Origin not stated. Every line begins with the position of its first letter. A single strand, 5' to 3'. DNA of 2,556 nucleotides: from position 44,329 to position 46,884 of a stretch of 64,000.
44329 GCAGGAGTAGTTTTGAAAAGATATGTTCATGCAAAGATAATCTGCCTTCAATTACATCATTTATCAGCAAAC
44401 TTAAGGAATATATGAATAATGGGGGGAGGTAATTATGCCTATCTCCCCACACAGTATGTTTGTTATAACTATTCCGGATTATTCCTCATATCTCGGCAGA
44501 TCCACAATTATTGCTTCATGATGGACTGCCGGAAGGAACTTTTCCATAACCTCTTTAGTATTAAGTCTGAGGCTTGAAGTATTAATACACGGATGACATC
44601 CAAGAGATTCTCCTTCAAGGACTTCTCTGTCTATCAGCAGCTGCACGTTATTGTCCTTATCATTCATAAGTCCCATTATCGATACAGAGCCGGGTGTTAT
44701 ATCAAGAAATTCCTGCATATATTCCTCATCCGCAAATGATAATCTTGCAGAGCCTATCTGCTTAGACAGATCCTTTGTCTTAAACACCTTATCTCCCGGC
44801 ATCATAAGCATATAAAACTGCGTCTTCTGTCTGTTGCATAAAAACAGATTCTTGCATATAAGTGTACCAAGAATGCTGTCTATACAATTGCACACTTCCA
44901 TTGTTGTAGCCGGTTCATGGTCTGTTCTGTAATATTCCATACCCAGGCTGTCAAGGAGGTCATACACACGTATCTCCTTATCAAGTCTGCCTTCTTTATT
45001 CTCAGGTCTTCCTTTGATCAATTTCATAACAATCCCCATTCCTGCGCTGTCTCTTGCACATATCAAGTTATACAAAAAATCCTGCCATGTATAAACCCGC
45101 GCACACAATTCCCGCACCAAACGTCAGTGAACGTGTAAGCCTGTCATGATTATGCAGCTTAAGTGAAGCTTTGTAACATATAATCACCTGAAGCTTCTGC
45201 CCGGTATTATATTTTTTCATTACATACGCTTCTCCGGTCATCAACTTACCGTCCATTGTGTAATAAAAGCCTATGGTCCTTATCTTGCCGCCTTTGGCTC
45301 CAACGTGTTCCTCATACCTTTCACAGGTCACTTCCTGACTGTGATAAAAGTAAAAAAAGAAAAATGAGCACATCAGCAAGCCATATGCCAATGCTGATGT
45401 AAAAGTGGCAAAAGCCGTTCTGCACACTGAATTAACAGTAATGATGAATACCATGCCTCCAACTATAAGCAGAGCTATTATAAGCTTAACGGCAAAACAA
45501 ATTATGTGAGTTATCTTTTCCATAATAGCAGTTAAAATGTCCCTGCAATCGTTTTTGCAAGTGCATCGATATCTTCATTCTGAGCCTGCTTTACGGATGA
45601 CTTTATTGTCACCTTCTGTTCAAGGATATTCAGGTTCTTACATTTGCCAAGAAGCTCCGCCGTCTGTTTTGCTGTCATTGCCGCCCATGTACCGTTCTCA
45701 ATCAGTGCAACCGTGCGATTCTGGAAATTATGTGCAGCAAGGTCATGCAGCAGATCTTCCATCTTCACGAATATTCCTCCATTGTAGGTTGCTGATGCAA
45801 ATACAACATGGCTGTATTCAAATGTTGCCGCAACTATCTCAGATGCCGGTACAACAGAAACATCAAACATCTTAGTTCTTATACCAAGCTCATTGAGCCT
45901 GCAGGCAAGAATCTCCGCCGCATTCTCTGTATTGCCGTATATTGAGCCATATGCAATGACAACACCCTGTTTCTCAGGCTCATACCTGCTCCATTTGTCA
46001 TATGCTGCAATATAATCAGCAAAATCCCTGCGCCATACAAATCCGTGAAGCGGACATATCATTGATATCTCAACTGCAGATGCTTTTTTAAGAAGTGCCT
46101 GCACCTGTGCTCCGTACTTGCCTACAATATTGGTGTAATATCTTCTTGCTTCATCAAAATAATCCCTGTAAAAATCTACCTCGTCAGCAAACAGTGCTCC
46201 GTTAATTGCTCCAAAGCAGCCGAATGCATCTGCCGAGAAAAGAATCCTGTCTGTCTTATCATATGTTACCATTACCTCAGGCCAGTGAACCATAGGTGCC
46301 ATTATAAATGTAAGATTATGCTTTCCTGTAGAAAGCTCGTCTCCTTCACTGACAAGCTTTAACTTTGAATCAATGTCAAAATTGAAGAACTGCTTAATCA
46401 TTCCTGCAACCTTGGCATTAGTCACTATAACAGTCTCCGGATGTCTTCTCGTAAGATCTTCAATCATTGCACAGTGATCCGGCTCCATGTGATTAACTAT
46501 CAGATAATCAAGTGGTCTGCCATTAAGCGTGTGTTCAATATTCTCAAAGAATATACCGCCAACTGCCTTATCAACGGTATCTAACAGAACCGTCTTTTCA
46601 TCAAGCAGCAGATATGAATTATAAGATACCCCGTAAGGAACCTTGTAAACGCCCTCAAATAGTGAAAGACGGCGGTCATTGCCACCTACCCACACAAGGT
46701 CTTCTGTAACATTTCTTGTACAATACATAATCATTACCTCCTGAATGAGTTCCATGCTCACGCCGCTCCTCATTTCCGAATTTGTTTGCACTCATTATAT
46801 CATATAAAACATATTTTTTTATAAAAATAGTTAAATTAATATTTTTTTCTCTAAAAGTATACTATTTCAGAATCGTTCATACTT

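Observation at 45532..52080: Two ~99% identical direct copies of fprA bracket a 4-kb cassette (recombinase remnant + Flg_new surface protein + GtrB-like GT2 + polytopic membrane protein): signature of Campbell-type integration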

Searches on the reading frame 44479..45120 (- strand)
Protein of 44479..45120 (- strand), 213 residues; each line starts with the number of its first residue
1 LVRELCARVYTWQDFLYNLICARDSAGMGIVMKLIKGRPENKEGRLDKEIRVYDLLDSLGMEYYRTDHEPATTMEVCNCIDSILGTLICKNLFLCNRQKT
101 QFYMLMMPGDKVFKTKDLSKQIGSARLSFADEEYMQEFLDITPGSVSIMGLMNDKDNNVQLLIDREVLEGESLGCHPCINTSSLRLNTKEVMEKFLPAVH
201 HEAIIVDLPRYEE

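Call 6: search_protein_families(library=pfam, proteins=[window:44479-45120:-], max_evalue=0.01)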
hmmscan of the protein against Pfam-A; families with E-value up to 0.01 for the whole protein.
window:44479-45120:- (213 aa): 1 family
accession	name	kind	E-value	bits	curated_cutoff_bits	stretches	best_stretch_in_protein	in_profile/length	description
PF04073.20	tRNA_edit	-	5e-24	85.2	25.5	1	68-192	1-121/123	Aminoacyl-tRNA editing domain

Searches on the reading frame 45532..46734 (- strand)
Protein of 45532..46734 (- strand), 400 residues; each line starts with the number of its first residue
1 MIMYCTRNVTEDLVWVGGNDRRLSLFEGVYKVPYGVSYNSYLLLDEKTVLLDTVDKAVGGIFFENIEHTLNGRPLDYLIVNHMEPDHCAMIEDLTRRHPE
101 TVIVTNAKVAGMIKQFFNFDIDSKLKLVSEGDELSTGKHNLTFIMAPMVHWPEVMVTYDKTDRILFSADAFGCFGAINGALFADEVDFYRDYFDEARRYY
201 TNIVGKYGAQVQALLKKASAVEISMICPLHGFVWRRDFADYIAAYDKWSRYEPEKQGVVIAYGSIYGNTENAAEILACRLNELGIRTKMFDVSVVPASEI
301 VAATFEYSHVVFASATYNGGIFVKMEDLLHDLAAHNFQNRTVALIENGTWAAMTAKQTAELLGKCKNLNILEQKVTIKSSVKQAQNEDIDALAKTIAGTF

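Call 6: search_protein_families(library=pfam, proteins=[window:45532-46734:-], max_evalue=0.01)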
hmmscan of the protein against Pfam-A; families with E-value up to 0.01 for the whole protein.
window:45532-46734:- (400 aa): 5 families
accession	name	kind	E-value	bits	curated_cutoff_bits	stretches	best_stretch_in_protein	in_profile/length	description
PF19583.5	ODP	-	3.1e-23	83.1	27.2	1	36-231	1-194/194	ODP family beta lactamase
PF00753.33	Lactamase_B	-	1.7e-09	38.3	22.7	1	36-172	4-152/196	Metallo-beta-lactamase superfamily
PF00258.30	Flavodoxin_1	-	2.9e-07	31.2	25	1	260-341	1-88/143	Flavodoxin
PF12706.13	Lactamase_B_2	-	1.9e-05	24.8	27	1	49-154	3-116/200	Beta-lactamase superfamily domain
PF12724.12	Flavodoxin_5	-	0.00042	21.1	27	1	259-343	1-80/145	Flavodoxin domain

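Call 8: find_encoding_contigs(protein=window:45532-46734:-, flank=10000, max_places=10)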
Protein window:45532-46734:- (400 aa): 13 contigs read that carry it; 10 places shown.
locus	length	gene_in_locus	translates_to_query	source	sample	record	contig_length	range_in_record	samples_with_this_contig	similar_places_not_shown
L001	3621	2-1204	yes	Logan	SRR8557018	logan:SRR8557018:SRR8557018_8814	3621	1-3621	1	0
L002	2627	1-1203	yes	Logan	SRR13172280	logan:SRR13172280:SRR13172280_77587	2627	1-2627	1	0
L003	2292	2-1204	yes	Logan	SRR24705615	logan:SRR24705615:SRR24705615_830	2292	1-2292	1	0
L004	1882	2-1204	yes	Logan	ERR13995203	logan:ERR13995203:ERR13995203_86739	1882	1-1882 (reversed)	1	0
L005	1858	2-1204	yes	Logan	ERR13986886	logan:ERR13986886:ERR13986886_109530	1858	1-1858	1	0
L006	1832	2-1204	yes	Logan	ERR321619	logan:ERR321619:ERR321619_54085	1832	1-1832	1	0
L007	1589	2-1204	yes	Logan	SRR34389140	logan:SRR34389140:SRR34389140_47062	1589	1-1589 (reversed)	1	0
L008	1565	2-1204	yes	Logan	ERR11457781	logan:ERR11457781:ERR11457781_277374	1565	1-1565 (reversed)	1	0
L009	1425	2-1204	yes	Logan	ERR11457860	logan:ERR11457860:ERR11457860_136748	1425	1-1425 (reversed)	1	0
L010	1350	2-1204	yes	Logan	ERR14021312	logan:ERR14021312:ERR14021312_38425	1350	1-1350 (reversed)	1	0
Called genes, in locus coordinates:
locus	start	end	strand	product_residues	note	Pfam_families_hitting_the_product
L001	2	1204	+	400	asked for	?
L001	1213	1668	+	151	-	-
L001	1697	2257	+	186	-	PF04073:tRNA_edit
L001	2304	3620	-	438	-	?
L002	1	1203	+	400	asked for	?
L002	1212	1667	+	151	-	-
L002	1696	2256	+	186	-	PF04073:tRNA_edit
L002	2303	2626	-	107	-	?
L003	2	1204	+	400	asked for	?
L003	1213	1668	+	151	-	-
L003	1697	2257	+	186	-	PF04073:tRNA_edit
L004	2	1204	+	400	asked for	?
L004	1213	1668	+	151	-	-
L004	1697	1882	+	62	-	?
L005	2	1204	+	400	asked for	?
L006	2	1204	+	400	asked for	?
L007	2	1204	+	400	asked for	?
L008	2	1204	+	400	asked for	?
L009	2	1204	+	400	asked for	?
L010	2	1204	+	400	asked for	?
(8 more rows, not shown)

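Call 24: search_protein_families(library=ncbifam, proteins=[window:45532-46734:-], max_evalue=0.01)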
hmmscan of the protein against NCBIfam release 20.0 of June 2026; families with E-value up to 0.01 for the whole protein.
window:45532-46734:- (400 aa): 16 families
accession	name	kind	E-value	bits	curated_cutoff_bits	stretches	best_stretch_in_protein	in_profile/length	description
NF008887.0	PRK11921.1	equivalog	2e-68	231.1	635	1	8-385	4-380/396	anaerobic nitric oxide reductase flavorubredoxin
NF003954.0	PRK05452.1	equivalog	7.4e-60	203.2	711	1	8-362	4-360/479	anaerobic nitric oxide reductase flavorubredoxin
NF000059.1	tet_redox_37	exception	2.5e-20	73.2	225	1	198-273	3-77/108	tetracycline resistance NADPH-dependent oxidoreductase Tet(37)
TIGR01753.1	flav_short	equivalog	1.8e-11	44.7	123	1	258-396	1-139/140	flavodoxin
NF005587.0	PRK07308.1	equivalog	4.2e-06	27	138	1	260-348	6-91/147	flavodoxin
NF005216.0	PRK06703.1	subfamily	4.6e-06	26.7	127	1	258-350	4-93/151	flavodoxin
NF006739.0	PRK09267.1-5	subfamily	1.2e-05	25.1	175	1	258-349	4-90/168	flavodoxin FldA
TIGR01752.1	flav_long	equivalog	3.1e-05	23.6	146.75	1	259-349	3-88/167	flavodoxin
NF006738.0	PRK09267.1-4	equivalog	6.5e-05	22.6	172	1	258-350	3-94/171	flavodoxin FldA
NF006736.0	PRK09267.1-2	equivalog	0.00011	22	202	1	258-349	4-87/161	flavodoxin FldA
NF006747.0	PRK09271.1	equivalog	0.00031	20.5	104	1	258-346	3-92/160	flavodoxin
NF006737.0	PRK09267.1-3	equivalog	0.00041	20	238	1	258-348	4-89/174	flavodoxin FldA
TIGR03413.1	GSH_gloB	equivalog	0.0037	16.7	200.8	1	50-182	21-137/248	hydroxyacylglutathione hydrolase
TIGR04559.1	SoxH_rel_PQQ_2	hypoth_equivalog_domain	0.0068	15.9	280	0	58-109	52-100/283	quinoprotein relay system zinc metallohydrolase 2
NF038196.1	ferrodoxin_EFR1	subfamily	0.0076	16.3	75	0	261-366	2-99/242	EFR1 family ferrodoxin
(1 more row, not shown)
